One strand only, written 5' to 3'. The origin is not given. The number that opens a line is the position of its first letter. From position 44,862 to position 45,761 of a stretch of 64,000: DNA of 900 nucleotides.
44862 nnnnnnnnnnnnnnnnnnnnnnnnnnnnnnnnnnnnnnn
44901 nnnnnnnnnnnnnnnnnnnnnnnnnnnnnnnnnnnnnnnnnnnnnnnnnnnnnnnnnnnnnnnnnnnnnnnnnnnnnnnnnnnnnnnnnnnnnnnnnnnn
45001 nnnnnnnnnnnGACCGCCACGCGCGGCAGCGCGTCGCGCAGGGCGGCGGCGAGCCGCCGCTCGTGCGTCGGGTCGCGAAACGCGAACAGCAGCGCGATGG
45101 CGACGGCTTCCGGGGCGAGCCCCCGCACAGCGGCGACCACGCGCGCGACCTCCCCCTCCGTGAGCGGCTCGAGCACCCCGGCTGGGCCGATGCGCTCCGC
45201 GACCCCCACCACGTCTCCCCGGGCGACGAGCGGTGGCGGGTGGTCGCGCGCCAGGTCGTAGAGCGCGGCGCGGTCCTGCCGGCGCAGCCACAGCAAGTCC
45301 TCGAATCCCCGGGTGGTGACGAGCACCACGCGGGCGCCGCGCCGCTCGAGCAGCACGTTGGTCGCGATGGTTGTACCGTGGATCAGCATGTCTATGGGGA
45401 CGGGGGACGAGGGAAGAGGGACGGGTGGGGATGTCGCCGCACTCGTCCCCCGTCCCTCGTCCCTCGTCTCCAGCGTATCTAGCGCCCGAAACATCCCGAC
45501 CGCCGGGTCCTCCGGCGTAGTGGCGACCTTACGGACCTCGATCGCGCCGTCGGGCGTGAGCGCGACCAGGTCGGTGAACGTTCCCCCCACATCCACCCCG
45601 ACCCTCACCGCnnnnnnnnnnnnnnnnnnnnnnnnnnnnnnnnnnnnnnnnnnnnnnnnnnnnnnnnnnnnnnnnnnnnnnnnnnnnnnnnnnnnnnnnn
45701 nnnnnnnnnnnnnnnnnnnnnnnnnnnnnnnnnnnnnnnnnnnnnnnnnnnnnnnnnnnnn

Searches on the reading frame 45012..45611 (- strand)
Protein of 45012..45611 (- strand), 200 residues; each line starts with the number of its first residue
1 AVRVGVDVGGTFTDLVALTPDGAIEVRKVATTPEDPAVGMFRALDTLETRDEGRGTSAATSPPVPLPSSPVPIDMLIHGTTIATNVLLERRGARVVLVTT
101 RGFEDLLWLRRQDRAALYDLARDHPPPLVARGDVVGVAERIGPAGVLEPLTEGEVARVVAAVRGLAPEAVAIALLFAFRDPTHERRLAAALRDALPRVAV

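Call 53: find_homologous_proteins(query=window:45012-45611:-, max_evalue=1e-10)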
Query window:45012-45611:- (200 aa): 1264 proteins with E <= 1e-10 among 8000 candidates; the best 120 are listed.
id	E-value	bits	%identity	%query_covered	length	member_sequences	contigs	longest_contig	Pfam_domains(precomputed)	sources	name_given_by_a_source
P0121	4.9e-108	377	94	93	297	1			PF01968.25,PF05378.20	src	-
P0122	2.5e-107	375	92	95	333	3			PF05378.20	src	-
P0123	5.4e-103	361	87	100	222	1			PF05378.20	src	-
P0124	1.0e-100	353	89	92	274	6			PF05378.20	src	-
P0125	1.6e-93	330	81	100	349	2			PF01968.25,PF05378.20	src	-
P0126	3.2e-91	322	82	100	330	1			PF01968.25,PF05378.20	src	-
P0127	5.0e-90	319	83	100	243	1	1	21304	PF01968.25,PF05378.20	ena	-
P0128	2.6e-85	303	85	82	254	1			PF05378.20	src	-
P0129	1.1e-84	301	74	99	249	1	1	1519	PF05378.20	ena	-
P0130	1.3e-81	291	73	99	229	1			PF05378.20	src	-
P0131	1.5e-79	284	77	91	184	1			PF05378.20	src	-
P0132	2.5e-78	280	79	98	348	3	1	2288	PF01968.25,PF05378.20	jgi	-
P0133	9.6e-78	278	73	95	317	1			PF01968.25,PF05378.20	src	-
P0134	2.4e-77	277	70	99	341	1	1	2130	PF01968.25,PF05378.20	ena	-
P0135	2.6e-76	274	73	100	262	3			PF01968.25,PF05378.20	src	-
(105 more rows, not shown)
